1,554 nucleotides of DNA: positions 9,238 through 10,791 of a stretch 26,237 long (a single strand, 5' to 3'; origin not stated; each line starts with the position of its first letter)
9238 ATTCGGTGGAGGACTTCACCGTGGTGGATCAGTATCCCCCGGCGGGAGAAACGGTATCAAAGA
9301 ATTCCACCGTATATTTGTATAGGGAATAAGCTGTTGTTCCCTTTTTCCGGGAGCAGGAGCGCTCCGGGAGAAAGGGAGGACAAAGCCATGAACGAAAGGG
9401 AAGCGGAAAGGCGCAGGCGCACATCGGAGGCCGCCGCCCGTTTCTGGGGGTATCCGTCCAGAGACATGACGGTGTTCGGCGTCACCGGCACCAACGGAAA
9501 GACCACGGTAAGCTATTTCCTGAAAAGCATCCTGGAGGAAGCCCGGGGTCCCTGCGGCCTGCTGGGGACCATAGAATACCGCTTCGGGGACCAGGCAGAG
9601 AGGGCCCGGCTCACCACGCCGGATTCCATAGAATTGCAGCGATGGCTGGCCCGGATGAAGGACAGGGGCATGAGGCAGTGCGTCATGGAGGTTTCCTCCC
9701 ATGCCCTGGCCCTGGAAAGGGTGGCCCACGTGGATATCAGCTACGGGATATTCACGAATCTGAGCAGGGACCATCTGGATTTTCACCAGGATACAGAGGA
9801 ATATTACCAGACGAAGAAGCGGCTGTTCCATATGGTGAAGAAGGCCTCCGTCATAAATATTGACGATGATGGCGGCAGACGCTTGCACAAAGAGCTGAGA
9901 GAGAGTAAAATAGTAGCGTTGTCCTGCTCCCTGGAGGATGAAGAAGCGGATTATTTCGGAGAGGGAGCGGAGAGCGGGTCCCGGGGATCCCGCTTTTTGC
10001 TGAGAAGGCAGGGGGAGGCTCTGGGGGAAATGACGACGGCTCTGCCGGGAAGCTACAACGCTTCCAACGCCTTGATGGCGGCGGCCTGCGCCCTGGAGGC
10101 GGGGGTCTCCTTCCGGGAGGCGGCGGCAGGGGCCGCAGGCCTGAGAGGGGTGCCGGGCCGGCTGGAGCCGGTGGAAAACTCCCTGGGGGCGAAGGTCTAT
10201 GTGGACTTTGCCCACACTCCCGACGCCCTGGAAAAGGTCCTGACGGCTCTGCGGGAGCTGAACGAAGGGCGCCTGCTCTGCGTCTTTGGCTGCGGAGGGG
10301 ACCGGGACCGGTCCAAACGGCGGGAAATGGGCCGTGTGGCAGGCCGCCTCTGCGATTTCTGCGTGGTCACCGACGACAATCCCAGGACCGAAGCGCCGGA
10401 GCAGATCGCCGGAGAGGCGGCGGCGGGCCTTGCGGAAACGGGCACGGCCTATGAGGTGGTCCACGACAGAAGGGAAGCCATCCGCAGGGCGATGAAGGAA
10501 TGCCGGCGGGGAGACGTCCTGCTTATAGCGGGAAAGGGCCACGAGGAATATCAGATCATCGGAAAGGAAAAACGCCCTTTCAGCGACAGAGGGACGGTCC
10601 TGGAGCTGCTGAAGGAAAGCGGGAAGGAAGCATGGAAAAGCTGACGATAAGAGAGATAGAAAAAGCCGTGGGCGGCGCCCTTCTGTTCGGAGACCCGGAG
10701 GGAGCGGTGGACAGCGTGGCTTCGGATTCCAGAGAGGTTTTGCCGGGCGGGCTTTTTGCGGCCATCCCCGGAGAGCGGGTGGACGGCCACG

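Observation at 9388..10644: MurE lacking the N-terminal UDP-binding domain but with intact catalytic and meso-DAP motifs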

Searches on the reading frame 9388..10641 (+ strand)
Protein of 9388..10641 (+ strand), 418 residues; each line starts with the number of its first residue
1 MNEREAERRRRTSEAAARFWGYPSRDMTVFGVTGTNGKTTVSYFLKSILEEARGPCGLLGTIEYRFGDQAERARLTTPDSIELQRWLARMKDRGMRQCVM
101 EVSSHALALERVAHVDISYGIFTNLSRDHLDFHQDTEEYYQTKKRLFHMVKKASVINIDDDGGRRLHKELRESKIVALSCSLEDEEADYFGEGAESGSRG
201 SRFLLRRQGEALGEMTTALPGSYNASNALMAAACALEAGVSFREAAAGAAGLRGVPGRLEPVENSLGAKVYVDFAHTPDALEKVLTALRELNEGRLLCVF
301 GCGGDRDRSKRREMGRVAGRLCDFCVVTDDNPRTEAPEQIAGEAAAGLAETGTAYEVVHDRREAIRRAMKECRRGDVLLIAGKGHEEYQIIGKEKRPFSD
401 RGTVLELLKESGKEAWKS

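Call 3: search_protein_families(library=pfam, proteins=[window:9388-10641:+], max_evalue=0.01)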
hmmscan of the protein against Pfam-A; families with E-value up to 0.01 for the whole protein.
window:9388-10641:+ (418 aa): 2 families
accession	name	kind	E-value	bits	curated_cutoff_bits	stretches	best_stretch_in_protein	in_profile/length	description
PF08245.18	Mur_ligase_M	-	3.8e-51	174.4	24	1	32-235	1-200/200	Mur ligase middle domain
PF02875.26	Mur_ligase_C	-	8.3e-36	124.1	28.4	1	257-384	1-127/127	Mur ligase, glutamate ligase domain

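Call 4: search_protein_families(library=ncbifam, proteins=[window:9388-10641:+], max_evalue=0.01)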
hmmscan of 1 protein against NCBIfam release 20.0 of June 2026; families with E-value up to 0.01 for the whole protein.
window:9388-10641:+ (418 aa): 28 families (the best 25 are shown)
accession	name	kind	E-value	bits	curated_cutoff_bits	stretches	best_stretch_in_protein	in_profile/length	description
NF001126.0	PRK00139.1-4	equivalog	4.1e-137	457.6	373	1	8-410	85-484/486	UDP-N-acetylmuramoyl-L-alanyl-D-glutamate--2,6-diaminopimelate ligase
NF001124.0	PRK00139.1-2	equivalog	7.6e-136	453.8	476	1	7-413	91-497/500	UDP-N-acetylmuramoyl-L-alanyl-D-glutamate--2,6-diaminopimelate ligase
NF008896.0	PRK11929.1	equivalog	2.4e-133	446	1023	1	6-409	91-499/965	bifunctional UDP-N-acetylmuramoyl-L-alanyl-D-glutamate--2,6-diaminopimelate ligase MurE/UDP-N-acetylmuramoyl-tripeptide--D-alanyl-D-alanine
TIGR01085.1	murE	subfamily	2.7e-132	442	257.3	1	7-408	65-471/472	UDP-N-acetylmuramyl-tripeptide synthetase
NF001123.0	PRK00139.1-1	equivalog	1.7e-112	376.6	586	1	10-410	90-491/493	UDP-N-acetylmuramoyl-L-alanyl-D-glutamate--2,6-diaminopimelate ligase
NF010628.0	PRK14022.1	equivalog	6.8e-87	292.2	536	1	12-398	96-470/483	UDP-N-acetylmuramoyl-L-alanyl-D-glutamate--L-lysine ligase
NF001130.0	PRK00139.2-4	equivalog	8.3e-63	212.9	715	1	13-401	95-503/516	UDP-N-acetylmuramoyl-L-alanyl-D-glutamate--2,6-diaminopimelate ligase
NF001129.0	PRK00139.2-3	equivalog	2.7e-51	174.7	762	1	12-406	103-512/517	UDP-N-acetylmuramoyl-L-alanyl-D-glutamate--2,6-diaminopimelate ligase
NF001131.0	PRK00139.2-5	equivalog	1.1e-48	166.3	1000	1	10-398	92-472/483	UDP-N-acetylmuramoyl-L-alanyl-D-glutamate--2,6-diaminopimelate ligase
NF001127.0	PRK00139.2-1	equivalog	1.1e-44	153.1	997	2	16-158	98-245/520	UDP-N-acetylmuramoyl-L-alanyl-D-glutamate--2,6-diaminopimelate ligase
TIGR02068.2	cya_phycin_syn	equivalog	1.8e-31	109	850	1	27-383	479-849/862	cyanophycin synthetase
TIGR01082.1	murC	equivalog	2.5e-30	105.9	335.1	2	113-385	164-440/449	UDP-N-acetylmuramate--L-alanine ligase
TIGR01087.1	murD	equivalog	9.3e-27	94.2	211.95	2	94-379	151-414/441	UDP-N-acetylmuramoyl-L-alanine--D-glutamate ligase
NF010623.0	PRK14016.1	subfamily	3.3e-26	91.7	877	1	28-382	481-850/871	cyanophycin synthetase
NF053646.1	pMurD1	equivalog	1.4e-25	89.9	610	1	112-384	180-442/465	pseudomurein biosynthesis peptide ligase pMurD1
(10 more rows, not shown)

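Call 8: find_homologous_proteins(query=window:9388-10641:+, max_evalue=1e-50)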
Query window:9388-10641:+ (418 aa): 8000 proteins with E <= 1e-50 among 8000 candidates; the best 120 are listed.
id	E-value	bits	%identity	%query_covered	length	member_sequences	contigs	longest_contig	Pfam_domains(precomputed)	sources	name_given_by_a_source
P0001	2.3e-276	934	100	100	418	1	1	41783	PF02875.27,PF08245.19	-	-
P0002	3.8e-163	561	63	94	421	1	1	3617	PF02875.27,PF08245.19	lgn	-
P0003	4.4e-140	485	54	97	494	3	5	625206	PF02875.27,PF08245.19,PF01225.31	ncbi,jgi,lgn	ncbi:MAG: UDP-N-acetylmuramoyl-L-alanyl-D-glutamate--2,6-diaminopimelate ligase [Anaerovoracaceae ba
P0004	5.4e-139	482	55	97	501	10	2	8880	PF02875.27,PF08245.19,PF01225.31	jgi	-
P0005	2.1e-137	476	53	98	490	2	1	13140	PF02875.27,PF08245.19,PF01225.31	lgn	-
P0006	3.1e-137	476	54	97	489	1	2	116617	PF02875.27,PF08245.19,PF01225.31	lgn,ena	-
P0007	1.2e-136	474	54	96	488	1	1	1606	PF02875.27,PF08245.19,PF01225.31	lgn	-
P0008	1.5e-136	474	52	98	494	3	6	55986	PF02875.27,PF08245.19,PF01225.31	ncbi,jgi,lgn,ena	ncbi:MAG: UDP-N-acetylmuramoyl-L-alanyl-D-glutamate--2,6-diaminopimelate ligase [Anaerovoracaceae ba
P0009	2.2e-136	473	52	96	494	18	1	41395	PF02875.27,PF08245.19,PF01225.31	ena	-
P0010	1.1e-134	467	52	98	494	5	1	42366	PF02875.27,PF08245.19,PF01225.31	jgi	-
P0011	5.4e-133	462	52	98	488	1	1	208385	PF02875.27,PF08245.19,PF01225.31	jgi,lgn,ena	-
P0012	9.1e-129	448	51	96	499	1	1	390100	PF02875.27,PF08245.19,PF01225.31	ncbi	ncbi:UDP-N-acetylmuramoyl-L-alanyl-D-glutamate--2,6-diaminopimelate ligase [Bacillota bacterium]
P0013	1.0e-128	448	51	97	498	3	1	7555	PF02875.27,PF08245.19,PF01225.31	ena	-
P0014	8.7e-128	445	50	97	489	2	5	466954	PF02875.27,PF08245.19,PF01225.31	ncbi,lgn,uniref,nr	ncbi:UDP-N-acetylmuramoyl-L-alanyl-D-glutamate--2,6-diaminopimelate ligase [Sinanaerobacter chloroac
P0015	8.8e-128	445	49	99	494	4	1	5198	PF02875.27,PF08245.19,PF01225.31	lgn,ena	-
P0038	3.0e-121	423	49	93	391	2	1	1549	PF02875.27,PF08245.19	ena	-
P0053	1.1e-114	402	47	92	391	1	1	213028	PF02875.27,PF08245.19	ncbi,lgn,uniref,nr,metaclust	ncbi:UDP-N-acetylmuramoyl-L-alanyl-D-glutamate--2,6-diaminopimelate ligase [Anaerovorax odorimutans]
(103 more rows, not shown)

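Call 10: find_encoding_contigs(protein=P0002, flank=5000)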
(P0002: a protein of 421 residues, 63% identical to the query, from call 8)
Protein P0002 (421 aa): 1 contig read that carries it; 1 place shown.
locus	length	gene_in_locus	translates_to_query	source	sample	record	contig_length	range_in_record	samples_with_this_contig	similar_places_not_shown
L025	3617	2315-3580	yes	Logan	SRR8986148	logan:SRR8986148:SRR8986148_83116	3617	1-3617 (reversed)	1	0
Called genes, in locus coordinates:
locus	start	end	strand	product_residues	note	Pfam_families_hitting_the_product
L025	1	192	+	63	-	?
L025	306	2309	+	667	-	PF03717:PBP_dimer, PF00905:Transpeptidase, PF03793:PASTA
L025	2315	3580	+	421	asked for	PF08245:Mur_ligase_M, PF02875:Mur_ligase_C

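Call 11: find_encoding_contigs(protein=P0001, flank=3000)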
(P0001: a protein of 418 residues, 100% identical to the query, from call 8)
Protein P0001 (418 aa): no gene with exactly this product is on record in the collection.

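Call 18: find_related_loci(query=window:9388-10641:+, collection=genome_contigs, flank=3000)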
Query window:9388-10641:+ (418 aa) in genome_contigs; peptide patterns used: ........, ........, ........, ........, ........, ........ (x = any residue, [..] = any of these).
572 stretches matched a pattern; 524 encode a relative of the query (tblastn E <= 1e-3); the best 80 are kept; 80 distinct loci.
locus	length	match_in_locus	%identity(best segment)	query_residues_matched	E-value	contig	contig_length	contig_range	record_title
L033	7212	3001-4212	42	7-409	8e-104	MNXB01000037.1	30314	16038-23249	MAG: Elusimicrobia bacterium CG1_02_37_114 cg_0.2_sub10_scaffold_235_c, whole genome shotgun sequence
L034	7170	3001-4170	43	19-400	2e-103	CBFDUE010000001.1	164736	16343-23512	MAG TPA_asm: uncultured bacterium isolate SRR6823440_concoct_100 genome assembly, contig: ERZ650341.3, whole genome shot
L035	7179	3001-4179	45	16-408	1e-101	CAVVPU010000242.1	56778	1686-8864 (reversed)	MAG: uncultured delta proteobacterium isolate MFD02138.bin.2.7 genome assembly, contig: contig_64104, whole genome shotg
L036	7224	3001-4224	49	16-410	4e-101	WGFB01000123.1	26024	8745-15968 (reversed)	MAG: Gammaproteobacteria bacterium isolate S146_68 k151_849798, whole genome shotgun sequence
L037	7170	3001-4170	42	19-400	7e-100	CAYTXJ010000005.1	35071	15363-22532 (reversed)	MAG TPA_asm: uncultured Desulfobacteraceae bacterium isolate binchicken_co6_314 genome assembly, contig: NODE_869_length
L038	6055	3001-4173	41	9-404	4e-99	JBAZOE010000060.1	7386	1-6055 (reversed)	MAG: Candidatus Omnitrophota bacterium isolate SO_2017_LW4_87 scaffold_19458_c1_LW137-91_2017, whole genome shotgun sequ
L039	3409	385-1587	42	16-409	5e-100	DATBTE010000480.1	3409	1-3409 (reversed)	MAG TPA_asm: Pseudobdellovibrionaceae bacterium isolate SMAG_U4175 k141_819655, whole genome shotgun sequence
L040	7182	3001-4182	43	16-409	3e-98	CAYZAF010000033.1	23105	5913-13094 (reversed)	MAG TPA_asm: uncultured Syntrophaceae bacterium isolate SRP140028_co1_354 genome assembly, contig: k141_2773027, whole g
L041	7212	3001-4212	43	7-409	7e-98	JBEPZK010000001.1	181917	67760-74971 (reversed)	MAG: Candidatus Kryptoniota bacterium isolate 03V1_S199.metabat2_refined.077 NODE_89_length_181917_cov_43.733748, whole 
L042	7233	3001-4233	44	7-418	1e-97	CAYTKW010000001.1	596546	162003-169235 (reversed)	MAG TPA_asm: uncultured Bacteroidota bacterium isolate binchicken_co30_42 genome assembly, contig: NODE_4_length_596546_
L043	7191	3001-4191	44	9-412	1e-97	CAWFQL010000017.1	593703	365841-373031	MAG: uncultured candidate division Zixibacteria bacterium isolate MFD05942.bin.1.318 genome assembly, contig: contig_673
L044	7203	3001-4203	44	9-410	5e-97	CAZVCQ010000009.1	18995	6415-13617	MAG TPA_asm: uncultured bacterium isolate SRP178699_co1_229 genome assembly, contig: NODE_3533_length_18995_cov_5.132471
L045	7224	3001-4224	43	7-413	9e-97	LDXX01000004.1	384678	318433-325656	MAG: Candidatus Kryptonium thompsonii isolate JGI-4 2599192410, whole genome shotgun sequence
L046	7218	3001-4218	43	6-411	1e-96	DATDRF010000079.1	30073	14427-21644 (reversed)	MAG TPA_asm: Bacteroidota bacterium isolate SMAG_U7970 k141_1018309, whole genome shotgun sequence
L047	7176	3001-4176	44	9-408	3e-96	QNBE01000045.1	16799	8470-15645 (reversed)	MAG: candidate division WOR-3 bacterium isolate B36_G15 B36_Guay15_scaffold_00532, whole genome shotgun sequence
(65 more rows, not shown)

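Call 19: find_related_loci(query=window:9388-10641:+, collection=metagenome_contigs, flank=3000)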
Query window:9388-10641:+ (418 aa) in metagenome_contigs; peptide patterns used: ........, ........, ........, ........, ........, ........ (x = any residue, [..] = any of these).
600 stretches matched a pattern (row limit reached: there are more); 520 encode a relative of the query (tblastn E <= 1e-3); the best 80 are kept; 80 distinct loci.
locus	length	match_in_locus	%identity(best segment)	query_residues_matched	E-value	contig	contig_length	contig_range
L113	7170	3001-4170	43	19-400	2e-103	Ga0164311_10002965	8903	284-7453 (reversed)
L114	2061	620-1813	45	15-412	4e-105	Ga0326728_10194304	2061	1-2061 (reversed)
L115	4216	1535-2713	44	16-408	2e-100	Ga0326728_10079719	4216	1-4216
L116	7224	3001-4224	48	16-410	3e-99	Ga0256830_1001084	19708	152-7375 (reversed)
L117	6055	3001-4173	41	9-404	4e-99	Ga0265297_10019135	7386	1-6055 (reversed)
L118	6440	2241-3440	44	9-409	6e-99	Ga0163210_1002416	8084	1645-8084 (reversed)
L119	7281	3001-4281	42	4-401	8e-99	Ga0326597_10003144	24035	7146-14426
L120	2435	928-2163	42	19-412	3e-102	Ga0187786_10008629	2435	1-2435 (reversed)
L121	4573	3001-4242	43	6-401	5e-98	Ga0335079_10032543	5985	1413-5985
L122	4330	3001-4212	39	6-408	1e-96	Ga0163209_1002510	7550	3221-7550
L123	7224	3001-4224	43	7-413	7e-97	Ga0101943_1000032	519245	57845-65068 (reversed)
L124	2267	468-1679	39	6-408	9e-101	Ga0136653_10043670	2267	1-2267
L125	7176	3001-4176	44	9-408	2e-96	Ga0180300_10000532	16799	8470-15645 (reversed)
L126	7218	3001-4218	43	6-411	7e-96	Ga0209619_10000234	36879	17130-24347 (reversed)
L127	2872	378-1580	44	7-411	8e-99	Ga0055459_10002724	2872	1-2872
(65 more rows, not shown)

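Call 21: find_encoding_contigs(protein=P0053, flank=4000, max_places=3)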
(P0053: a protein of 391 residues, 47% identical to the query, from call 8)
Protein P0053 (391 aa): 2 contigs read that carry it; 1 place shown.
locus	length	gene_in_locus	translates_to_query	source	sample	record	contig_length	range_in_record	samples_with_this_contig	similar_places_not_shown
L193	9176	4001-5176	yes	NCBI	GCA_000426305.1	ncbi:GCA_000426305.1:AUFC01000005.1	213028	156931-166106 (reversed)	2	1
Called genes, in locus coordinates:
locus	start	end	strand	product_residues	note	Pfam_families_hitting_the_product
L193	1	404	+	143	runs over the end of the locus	PF02381:MraZ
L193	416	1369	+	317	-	PF01795:Methyltransf_5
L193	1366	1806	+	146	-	-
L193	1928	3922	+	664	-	PF03717:PBP_dimer, PF00905:Transpeptidase, PF03793:PASTA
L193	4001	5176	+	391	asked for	PF08245:Mur_ligase_M, PF02875:Mur_ligase_C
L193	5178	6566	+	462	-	PF08245:Mur_ligase_M, PF02875:Mur_ligase_C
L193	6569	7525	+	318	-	PF00953:Glycos_transf_4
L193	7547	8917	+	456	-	PF13241:NAD_binding_7 (faint), PF21799:MurD-like_N, PF08245:Mur_ligase_M, PF02875:Mur_ligase_C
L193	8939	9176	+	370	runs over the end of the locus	PF01098:FTSW_RODA_SPOVE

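Call 22: find_encoding_contigs(protein=P0038, flank=4000, max_places=3)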
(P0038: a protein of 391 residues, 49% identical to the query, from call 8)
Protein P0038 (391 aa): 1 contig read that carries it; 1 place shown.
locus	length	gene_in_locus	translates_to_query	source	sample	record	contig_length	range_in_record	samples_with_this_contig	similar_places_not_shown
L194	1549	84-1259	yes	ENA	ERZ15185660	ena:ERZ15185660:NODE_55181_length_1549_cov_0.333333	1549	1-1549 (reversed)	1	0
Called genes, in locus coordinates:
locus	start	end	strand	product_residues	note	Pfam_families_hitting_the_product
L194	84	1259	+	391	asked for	PF08245:Mur_ligase_M, PF02875:Mur_ligase_C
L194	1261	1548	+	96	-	?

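Call 37: search_solved_structures(query=window:9388-10641:+, max_evalue=1e-20, show_alignments=2)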
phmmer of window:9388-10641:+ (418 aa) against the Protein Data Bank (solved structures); distinct sequences matched with E-value up to 1e-20: 13.
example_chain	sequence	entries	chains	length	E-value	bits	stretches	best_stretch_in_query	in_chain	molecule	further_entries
8f5d_A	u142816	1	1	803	9.1e-88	298.1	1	13-403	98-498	Multifunctional fusion protein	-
2wtz_A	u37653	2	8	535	3.3e-86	293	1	15-405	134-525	UDP-N-ACETYLMURAMOYL-L-ALANYL-D-GLUTAMATE--2,6-DIAMINOPIMELATE LIGASE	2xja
8g6p_A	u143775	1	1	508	1.1e-83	284.6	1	12-404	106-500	UDP-N-acetylmuramoyl-L-alanyl-D-glutamate--2,6-diaminopimelate ligase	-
7b6o_A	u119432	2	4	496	1.8e-81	277.4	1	9-408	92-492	UDP-N-acetylmuramoyl-L-alanyl-D-glutamate-2,6-diaminopimelate ligase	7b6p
1e8c_A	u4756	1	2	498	1.6e-80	274.2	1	9-408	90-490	UDP-N-ACETYLMURAMOYLALANYL-D-GLUTAMATE--2,6-DIAMINOPIMELATE LIGASE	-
7b53_A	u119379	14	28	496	2e-80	273.9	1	9-408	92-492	UDP-N-acetylmuramoyl-L-alanyl-D-glutamate--2,6-diaminopimelate ligase | UDP-N-acetylmuramoyl-L-alanyl-D-glutamate-2,6-diaminopimelate ligase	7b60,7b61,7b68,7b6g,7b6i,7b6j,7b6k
4bub_A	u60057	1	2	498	1.4e-75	258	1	13-411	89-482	UDP-N-ACETYLMURAMOYL-L-ALANYL-D-GLUTAMATE--LD-LYSINE LIGASE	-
8w9z_N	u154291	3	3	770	6.6e-73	249.2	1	15-349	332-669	UDP-N-acetylmuramoyl-L-alanyl-D-glutamate--2, 6-diaminopimelate ligase-like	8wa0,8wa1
7d27_A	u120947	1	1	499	2.7e-65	224.1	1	25-400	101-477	UDP-N-acetylmuramoyl-L-alanyl-D-glutamate--2,6-diaminopimelate ligase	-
8qma_O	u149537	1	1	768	6.8e-59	203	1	15-408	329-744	PAP11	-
8r5o_Q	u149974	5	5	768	9.3e-59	202.6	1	15-408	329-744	PAP11 | PAP11, MurE-like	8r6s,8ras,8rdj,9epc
4c12_A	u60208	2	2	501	3.5e-55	190.8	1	13-400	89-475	UDP-N-ACETYLMURAMOYL-L-ALANYL-D-GLUTAMATE--L-LYSINE LIGASE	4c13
8xzv_J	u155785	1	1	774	7e-55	189.8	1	15-353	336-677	MurE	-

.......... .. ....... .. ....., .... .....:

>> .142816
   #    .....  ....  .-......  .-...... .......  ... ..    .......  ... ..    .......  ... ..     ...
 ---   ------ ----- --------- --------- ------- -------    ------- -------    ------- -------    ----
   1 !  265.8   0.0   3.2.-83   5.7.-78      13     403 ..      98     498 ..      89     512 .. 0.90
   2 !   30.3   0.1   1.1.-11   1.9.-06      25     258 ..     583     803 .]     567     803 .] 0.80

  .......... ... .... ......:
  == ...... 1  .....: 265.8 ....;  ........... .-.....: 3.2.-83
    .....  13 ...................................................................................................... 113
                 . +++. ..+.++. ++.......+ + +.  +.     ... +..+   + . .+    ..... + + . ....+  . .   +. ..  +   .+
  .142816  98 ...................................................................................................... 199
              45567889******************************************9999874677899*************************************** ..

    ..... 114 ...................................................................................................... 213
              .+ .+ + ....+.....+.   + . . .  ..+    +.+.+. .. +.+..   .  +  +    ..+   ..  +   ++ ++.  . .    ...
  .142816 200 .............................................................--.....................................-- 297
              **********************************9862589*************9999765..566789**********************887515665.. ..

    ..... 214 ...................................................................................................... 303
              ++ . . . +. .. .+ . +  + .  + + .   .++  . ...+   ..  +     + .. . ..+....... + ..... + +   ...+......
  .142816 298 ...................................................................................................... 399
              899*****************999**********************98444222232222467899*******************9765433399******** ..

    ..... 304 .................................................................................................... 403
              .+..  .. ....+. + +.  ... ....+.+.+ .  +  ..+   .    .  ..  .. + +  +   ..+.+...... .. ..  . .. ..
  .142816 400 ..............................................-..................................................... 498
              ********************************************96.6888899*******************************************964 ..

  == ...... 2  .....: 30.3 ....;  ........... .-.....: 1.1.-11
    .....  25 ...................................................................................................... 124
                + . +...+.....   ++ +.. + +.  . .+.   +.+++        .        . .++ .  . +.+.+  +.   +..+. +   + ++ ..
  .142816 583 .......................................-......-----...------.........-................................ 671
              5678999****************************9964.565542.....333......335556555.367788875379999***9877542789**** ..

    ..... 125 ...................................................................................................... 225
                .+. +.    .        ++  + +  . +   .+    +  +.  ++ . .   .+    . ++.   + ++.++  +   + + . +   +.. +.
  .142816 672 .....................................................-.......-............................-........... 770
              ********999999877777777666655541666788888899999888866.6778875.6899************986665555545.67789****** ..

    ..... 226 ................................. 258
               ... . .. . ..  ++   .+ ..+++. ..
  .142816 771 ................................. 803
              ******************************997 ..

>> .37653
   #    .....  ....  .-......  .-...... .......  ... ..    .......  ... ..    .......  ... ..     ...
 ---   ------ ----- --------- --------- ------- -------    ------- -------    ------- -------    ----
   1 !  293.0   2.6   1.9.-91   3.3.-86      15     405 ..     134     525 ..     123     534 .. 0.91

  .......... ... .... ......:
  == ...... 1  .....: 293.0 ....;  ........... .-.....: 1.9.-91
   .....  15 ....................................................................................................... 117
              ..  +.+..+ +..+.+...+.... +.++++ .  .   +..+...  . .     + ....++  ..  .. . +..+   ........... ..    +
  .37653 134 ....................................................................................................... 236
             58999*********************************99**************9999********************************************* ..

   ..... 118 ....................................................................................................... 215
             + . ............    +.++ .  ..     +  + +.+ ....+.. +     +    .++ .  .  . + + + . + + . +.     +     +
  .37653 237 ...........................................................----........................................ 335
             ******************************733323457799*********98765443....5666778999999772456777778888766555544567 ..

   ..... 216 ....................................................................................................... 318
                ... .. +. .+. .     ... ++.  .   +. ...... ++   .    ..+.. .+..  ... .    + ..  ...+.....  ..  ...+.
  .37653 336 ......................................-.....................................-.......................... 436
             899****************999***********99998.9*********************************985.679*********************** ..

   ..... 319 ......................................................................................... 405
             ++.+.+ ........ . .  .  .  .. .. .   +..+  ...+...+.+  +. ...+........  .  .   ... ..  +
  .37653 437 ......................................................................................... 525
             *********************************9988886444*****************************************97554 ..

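Call 93: search_protein_representatives(protein=window:9388-10641:+)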
Query: 418 residues. Proteins with E-value up to 0.001 (for the whole library): 40211; up to 1e-10: 21883; up to 1e-30: 11804. The best 150 are listed.
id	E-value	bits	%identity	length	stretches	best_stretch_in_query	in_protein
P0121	2.0e-140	484.7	37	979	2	19-408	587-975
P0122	9.9e-114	396.8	48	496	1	9-407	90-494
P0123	3.0e-112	391.9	50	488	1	28-409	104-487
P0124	8.5e-106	370.7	39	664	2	24-409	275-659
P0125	9.4e-105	367.3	45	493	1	7-408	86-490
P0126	6.2e-104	364.6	39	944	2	12-412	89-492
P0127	2.4e-103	362.6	35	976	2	8-389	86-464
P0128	6.4e-103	361.2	42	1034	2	13-408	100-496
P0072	1.8e-102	359.7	47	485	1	8-408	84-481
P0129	6.3e-102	357.9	48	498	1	11-411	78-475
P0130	1.1e-99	350.6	45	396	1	28-412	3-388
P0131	1.7e-99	350.0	45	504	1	7-408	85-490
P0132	2.3e-99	349.5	38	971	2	7-410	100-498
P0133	3.9e-99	348.7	46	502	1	9-411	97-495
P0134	7.8e-99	347.8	48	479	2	214-411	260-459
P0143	6.4e-96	338.2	48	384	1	30-412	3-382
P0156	2.8e-94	332.8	44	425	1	9-410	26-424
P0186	7.1e-93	328.1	47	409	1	27-408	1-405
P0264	2.8e-89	316.3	47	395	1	27-411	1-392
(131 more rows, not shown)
